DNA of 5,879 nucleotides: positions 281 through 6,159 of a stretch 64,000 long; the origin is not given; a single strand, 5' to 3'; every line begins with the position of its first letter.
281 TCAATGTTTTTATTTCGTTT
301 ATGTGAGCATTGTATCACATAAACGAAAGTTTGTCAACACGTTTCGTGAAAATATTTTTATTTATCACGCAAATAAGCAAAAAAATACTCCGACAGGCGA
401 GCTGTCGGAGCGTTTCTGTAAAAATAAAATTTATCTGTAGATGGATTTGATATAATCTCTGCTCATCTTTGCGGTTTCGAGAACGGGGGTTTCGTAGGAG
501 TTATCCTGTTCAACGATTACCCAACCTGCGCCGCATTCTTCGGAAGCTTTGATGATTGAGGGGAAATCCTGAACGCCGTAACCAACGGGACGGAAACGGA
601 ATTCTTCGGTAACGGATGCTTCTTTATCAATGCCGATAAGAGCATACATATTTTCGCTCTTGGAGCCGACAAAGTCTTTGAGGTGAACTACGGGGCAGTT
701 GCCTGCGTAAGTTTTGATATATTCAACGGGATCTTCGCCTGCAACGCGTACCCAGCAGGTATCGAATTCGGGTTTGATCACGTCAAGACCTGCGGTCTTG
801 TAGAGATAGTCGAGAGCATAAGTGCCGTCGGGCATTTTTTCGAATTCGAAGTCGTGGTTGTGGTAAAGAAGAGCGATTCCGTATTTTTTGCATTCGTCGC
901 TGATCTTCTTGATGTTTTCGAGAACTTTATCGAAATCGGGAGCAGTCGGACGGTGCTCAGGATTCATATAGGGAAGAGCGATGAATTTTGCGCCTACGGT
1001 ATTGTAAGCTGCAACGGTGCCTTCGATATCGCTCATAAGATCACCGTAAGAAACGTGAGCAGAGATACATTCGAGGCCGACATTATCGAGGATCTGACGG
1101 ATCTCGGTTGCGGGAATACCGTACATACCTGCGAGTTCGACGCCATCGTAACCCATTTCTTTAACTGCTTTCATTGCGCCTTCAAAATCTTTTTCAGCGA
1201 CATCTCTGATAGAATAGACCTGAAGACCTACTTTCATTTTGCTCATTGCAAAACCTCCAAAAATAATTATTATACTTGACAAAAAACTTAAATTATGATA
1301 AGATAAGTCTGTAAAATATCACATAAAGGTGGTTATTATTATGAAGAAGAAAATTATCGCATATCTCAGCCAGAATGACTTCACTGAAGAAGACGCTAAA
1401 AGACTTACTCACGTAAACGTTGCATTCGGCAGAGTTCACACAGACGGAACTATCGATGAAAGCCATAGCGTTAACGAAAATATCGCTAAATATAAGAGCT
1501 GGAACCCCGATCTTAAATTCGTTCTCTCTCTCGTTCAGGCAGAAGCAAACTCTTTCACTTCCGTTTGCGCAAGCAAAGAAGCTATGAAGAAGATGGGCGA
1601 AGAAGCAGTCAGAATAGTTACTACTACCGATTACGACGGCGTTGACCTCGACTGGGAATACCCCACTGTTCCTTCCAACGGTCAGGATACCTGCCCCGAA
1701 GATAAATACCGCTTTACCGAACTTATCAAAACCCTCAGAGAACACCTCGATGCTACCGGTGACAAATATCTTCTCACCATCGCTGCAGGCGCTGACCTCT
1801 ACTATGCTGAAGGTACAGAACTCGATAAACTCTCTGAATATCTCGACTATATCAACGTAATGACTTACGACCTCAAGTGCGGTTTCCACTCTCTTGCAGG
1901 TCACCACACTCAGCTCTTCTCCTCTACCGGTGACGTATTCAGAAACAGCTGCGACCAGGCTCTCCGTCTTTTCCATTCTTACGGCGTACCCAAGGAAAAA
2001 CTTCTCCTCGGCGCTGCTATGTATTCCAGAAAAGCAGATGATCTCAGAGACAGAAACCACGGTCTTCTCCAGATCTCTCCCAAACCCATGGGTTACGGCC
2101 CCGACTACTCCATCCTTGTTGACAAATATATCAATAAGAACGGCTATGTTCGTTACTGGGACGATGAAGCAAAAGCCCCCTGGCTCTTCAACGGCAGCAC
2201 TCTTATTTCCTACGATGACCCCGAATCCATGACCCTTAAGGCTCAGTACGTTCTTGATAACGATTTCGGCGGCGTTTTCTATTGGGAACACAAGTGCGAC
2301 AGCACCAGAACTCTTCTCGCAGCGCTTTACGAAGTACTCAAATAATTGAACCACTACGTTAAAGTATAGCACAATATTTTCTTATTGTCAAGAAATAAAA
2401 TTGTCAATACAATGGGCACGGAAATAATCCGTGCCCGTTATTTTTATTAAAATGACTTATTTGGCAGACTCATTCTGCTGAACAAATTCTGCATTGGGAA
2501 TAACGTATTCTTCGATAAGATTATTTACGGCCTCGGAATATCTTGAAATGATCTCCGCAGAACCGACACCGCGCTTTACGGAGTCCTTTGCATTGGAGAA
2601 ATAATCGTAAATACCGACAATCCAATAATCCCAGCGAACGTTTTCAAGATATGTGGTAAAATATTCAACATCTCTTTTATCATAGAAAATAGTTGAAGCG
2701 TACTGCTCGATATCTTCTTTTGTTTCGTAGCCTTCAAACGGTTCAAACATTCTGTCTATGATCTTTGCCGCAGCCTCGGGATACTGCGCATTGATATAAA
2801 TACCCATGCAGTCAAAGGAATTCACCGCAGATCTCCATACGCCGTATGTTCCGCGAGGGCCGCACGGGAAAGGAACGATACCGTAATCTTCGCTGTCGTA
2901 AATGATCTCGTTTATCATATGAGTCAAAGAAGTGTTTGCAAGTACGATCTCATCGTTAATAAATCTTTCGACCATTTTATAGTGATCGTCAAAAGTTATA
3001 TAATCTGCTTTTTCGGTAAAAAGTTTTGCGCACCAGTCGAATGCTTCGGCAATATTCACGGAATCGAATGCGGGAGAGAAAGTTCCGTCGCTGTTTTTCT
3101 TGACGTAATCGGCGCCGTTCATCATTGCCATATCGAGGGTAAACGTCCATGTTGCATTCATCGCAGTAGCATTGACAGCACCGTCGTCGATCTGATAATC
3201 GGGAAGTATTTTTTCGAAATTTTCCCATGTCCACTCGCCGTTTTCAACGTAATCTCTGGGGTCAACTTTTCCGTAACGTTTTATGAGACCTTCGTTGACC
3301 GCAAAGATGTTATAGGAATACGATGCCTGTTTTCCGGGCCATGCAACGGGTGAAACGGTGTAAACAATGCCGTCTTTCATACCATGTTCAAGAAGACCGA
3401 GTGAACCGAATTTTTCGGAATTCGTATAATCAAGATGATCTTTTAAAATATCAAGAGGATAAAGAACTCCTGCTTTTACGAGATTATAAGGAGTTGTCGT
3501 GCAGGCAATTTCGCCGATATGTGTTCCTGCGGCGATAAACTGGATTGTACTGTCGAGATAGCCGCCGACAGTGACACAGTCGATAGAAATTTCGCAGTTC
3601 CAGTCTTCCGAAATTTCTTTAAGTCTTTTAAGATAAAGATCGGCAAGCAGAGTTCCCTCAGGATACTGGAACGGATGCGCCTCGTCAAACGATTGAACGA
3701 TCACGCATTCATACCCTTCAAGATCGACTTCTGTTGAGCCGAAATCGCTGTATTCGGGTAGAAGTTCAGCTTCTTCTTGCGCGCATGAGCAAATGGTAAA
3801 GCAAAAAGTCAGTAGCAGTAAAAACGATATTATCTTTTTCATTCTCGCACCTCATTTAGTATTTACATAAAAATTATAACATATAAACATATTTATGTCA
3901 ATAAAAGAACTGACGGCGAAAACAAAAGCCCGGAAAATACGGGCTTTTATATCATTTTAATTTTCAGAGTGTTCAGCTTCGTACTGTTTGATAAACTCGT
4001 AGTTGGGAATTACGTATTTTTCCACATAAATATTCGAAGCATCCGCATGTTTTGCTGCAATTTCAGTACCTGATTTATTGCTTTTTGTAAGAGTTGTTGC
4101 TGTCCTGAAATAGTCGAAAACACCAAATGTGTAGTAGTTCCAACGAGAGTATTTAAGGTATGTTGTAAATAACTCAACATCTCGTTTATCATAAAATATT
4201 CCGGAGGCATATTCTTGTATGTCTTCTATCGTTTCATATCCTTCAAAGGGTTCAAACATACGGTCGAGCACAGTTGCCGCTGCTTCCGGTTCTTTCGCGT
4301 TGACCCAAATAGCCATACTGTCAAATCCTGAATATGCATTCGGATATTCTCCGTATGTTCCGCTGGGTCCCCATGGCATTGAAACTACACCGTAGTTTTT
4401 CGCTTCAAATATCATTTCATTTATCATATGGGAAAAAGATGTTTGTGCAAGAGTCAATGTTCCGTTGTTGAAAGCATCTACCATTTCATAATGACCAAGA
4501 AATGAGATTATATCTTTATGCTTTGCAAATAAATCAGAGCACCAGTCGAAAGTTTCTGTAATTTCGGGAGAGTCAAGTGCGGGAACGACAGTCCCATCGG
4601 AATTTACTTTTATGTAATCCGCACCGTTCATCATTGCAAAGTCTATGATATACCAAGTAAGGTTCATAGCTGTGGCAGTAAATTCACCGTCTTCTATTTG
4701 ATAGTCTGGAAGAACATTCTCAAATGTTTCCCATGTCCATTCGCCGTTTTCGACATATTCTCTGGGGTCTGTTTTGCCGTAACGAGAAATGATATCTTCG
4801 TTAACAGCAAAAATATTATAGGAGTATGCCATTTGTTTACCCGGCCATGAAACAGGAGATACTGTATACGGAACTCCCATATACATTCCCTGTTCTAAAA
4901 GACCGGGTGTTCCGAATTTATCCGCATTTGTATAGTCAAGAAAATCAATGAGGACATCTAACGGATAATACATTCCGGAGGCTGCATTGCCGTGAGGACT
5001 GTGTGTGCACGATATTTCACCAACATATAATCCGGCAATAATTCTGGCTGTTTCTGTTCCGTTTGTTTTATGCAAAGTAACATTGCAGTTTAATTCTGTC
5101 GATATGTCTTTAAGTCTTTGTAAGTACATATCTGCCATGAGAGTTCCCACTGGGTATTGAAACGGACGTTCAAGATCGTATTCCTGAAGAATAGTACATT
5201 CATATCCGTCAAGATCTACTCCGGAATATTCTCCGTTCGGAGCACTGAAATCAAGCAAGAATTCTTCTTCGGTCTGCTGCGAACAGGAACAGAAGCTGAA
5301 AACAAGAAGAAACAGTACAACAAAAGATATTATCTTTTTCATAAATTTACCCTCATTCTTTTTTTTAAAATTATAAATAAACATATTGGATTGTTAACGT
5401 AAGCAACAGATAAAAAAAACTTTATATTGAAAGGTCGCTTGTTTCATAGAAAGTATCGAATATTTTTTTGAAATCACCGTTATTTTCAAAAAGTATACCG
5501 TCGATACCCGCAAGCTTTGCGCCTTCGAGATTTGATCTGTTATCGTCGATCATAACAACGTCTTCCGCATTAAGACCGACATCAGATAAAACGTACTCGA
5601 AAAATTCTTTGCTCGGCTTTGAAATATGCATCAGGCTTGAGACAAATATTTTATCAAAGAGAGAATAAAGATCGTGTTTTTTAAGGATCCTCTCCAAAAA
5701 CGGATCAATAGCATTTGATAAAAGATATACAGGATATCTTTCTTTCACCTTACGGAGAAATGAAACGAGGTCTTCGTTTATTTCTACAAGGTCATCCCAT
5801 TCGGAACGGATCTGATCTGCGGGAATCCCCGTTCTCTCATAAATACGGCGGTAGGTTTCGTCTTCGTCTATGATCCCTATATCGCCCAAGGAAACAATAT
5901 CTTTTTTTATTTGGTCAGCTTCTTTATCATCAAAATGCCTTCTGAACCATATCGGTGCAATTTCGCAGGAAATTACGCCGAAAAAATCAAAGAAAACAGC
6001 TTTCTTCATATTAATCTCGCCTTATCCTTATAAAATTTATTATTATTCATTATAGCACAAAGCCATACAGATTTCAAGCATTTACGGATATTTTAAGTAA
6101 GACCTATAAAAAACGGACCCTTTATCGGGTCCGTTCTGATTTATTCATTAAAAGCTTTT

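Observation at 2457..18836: Array of seven paralogous ~460-aa lipoproteins (SBP-like) with no cognate permeases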

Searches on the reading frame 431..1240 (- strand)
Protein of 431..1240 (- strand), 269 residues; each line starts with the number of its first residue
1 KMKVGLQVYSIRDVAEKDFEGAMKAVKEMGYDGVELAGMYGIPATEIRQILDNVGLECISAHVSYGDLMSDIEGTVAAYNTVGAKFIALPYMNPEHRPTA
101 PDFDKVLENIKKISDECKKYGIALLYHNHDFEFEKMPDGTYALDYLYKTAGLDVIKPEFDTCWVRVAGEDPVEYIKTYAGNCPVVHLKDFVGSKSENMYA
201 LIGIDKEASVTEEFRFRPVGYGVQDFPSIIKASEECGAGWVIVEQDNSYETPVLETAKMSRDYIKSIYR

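Call 8: search_protein_families(library=pfam, proteins=[window:431-1240:-], max_evalue=0.001)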
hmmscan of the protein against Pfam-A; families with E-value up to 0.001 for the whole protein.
window:431-1240:- (269 aa): 2 families
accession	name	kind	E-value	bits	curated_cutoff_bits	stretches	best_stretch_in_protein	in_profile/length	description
PF01261.30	AP_endonuc_2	-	1e-20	74.9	31.1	1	24-261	2-243/249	Xylose isomerase-like TIM barrel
PF02375.23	JmjN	-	0.00045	20.4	26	0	94-123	1-30/34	jmjN domain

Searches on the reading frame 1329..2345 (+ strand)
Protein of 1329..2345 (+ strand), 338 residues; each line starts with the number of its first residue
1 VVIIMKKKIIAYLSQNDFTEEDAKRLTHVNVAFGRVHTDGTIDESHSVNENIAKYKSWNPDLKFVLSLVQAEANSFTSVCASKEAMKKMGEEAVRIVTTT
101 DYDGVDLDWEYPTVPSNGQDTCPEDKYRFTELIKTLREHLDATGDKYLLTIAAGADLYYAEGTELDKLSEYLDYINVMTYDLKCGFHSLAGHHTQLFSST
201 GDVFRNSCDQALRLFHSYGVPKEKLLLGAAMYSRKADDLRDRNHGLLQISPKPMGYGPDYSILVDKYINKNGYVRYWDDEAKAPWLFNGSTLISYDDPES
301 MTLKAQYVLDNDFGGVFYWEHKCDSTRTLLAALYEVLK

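Call 8: search_protein_families(library=pfam, proteins=[window:1329-2345:+], max_evalue=0.001)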
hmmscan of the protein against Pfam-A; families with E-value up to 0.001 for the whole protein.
window:1329-2345:+ (338 aa): 1 family
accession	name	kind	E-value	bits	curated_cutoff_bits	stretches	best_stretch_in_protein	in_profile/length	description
PF00704.34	Glyco_hydro_18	-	9.2e-56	190.2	29.6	1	8-322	1-315/317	Glycosyl hydrolases family 18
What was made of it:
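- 1329..2345 (+): GH18 glycoside hydrolase with no signal peptide; a conserved neighbour of the array. Pfam hit at 190 bits (call 8).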

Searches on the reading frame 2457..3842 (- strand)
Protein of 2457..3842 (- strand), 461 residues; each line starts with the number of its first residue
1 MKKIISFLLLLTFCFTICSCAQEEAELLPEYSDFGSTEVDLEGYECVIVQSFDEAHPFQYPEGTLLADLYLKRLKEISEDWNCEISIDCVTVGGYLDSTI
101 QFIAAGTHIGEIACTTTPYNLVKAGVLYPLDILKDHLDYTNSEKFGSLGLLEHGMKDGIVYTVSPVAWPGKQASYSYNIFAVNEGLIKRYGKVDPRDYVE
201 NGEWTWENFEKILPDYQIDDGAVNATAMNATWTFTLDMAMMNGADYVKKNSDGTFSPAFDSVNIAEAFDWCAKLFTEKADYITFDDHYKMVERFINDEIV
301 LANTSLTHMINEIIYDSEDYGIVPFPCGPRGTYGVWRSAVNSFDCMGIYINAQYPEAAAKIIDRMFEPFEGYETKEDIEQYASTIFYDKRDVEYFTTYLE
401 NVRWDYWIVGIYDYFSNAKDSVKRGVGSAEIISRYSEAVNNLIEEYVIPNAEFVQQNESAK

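Call 3: search_protein_families(library=pfam, proteins=[window:2457-3842:-], max_evalue=1)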
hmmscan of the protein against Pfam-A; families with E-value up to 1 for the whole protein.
window:2457-3842:- (461 aa): 1 family
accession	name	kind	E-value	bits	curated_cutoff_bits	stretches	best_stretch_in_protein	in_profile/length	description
PF01547.30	SBP_bac_1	-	0.0017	18.9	26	1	177-365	111-300/307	Bacterial extracellular solute-binding protein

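Call 4: search_protein_families(library=ncbifam, proteins=[window:2457-3842:-], max_evalue=1)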
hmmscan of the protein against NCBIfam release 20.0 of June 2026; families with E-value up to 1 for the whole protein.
window:2457-3842:- (461 aa): 0 families

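Call 16: search_solved_structures(query=A1, max_evalue=1, show_alignments=2)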
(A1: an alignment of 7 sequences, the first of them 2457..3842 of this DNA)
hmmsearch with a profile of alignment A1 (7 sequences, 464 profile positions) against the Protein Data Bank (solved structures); distinct sequences matched with E-value up to 1: 2.
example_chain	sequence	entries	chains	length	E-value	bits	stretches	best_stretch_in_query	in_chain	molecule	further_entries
6rjy_A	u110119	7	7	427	8.6e-06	27.7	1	206-339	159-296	Arabino-oligosaccharids-binding protein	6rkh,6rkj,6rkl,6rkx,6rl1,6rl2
3n0a_A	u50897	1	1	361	0.041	15.6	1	109-189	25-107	Tyrosine-protein phosphatase auxilin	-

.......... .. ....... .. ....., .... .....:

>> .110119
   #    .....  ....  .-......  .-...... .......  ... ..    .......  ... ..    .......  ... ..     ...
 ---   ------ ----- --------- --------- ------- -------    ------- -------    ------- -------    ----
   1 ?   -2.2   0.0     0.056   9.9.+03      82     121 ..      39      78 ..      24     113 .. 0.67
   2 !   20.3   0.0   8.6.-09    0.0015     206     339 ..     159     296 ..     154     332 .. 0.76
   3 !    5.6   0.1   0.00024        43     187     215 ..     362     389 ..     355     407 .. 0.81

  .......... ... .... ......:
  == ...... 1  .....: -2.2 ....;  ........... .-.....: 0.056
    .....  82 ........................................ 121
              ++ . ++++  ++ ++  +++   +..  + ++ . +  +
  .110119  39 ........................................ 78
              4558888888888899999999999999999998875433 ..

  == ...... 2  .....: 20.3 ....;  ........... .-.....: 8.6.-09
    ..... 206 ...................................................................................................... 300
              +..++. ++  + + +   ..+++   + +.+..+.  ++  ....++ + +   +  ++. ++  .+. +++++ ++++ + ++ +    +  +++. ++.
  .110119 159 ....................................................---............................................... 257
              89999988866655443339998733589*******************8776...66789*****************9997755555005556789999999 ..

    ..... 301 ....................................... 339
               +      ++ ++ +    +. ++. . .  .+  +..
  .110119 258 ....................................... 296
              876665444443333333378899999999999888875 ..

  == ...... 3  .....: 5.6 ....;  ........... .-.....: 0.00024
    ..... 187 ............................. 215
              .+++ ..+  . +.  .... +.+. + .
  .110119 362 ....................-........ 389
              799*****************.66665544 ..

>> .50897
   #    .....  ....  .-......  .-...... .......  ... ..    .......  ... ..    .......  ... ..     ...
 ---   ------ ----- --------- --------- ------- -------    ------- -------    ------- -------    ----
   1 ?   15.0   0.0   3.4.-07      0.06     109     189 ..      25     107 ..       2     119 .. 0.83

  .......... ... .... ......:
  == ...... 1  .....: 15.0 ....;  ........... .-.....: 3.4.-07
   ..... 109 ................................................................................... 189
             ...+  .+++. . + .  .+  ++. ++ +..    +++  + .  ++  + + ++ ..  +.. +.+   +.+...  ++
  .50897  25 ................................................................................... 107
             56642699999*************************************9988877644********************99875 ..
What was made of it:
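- The only informative PDB sequence hit is the arabino-oligosaccharide binder AbnE (call 16).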

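Call 60: find_encoding_contigs(protein=window:2457-3842:-, flank=10000, max_places=3)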
Protein window:2457-3842:- (461 aa): 7 contigs read that carry it; 3 places shown.
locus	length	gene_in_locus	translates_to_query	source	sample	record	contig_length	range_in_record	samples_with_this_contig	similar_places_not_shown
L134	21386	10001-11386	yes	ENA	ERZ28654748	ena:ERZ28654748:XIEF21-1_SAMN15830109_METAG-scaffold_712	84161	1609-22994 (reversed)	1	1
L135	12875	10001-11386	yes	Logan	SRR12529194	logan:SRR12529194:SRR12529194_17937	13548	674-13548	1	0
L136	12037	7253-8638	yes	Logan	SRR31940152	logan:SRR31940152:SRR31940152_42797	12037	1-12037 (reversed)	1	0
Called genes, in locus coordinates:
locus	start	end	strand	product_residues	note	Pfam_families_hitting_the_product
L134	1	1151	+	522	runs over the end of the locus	PF13476:AAA_23, PF00005:ABC_tran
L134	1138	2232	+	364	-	PF02653:BPD_transp_2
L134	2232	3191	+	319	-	PF02653:BPD_transp_2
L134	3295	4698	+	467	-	-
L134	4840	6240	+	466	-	-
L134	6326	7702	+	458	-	PF01547:SBP_bac_1 (weak)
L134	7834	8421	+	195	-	PF00702:Hydrolase, PF13419:HAD_2, PF13242:Hydrolase_like (weak)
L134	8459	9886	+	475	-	-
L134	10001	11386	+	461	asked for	-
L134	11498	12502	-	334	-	PF00704:Glyco_hydro_18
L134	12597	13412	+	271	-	PF01261:AP_endonuc_2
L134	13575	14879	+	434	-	PF04055:Radical_SAM (weak)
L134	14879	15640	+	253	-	PF13566:DUF4130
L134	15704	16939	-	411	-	-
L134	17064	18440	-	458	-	PF01554:MatE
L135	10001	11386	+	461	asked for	-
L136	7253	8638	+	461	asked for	-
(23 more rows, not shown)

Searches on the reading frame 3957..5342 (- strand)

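Call 3: search_protein_families(library=pfam, proteins=[window:3957-5342:-], max_evalue=1)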
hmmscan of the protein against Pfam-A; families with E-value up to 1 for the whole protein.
window:3957-5342:- (461 aa): 2 families
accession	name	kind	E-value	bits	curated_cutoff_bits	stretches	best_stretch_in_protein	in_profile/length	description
PF19419.5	DUF5983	-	0.099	13.4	27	1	229-257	58-86/90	Family of unknown function (DUF5983) C-terminal domain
PF01580.24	FtsK_SpoIIIE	-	0.14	12.1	24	1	222-295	66-138/221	FtsK/SpoIIIE family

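Call 4: search_protein_families(library=ncbifam, proteins=[window:3957-5342:-], max_evalue=1)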
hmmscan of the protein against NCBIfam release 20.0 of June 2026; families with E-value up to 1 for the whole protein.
window:3957-5342:- (461 aa): 1 family
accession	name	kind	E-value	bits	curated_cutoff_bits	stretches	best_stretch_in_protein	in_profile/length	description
NF050142.1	PG1828_fam_lipo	equivalog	0.054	14.2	50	1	1-26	1-25/59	PG1828 family lipoprotein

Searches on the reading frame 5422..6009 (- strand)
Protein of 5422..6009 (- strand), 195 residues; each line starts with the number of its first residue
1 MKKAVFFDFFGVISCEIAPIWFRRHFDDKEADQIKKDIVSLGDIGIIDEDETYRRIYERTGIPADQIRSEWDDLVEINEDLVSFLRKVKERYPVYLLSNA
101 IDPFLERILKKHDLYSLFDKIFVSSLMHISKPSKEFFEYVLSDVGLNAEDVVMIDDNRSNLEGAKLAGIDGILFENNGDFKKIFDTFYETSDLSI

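Call 8: search_protein_families(library=pfam, proteins=[window:5422-6009:-], max_evalue=0.001)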
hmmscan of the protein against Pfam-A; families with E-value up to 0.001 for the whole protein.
window:5422-6009:- (195 aa): 4 families
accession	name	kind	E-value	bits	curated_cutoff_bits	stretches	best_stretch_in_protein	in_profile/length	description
PF00702.32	Hydrolase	-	5.2e-15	56.8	26.4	1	69-168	91-191/191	haloacid dehalogenase-like hydrolase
PF13419.12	HAD_2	-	1.6e-13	51.6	23.8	1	66-172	68-176/178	Haloacid dehalogenase-like hydrolase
PF13242.12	Hydrolase_like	-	1.4e-07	31.7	22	1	129-174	2-48/75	HAD-hyrolase-like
PF03031.24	NIF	-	0.0004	20.5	21.8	1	81-169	43-129/160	NLI interacting factor-like phosphatase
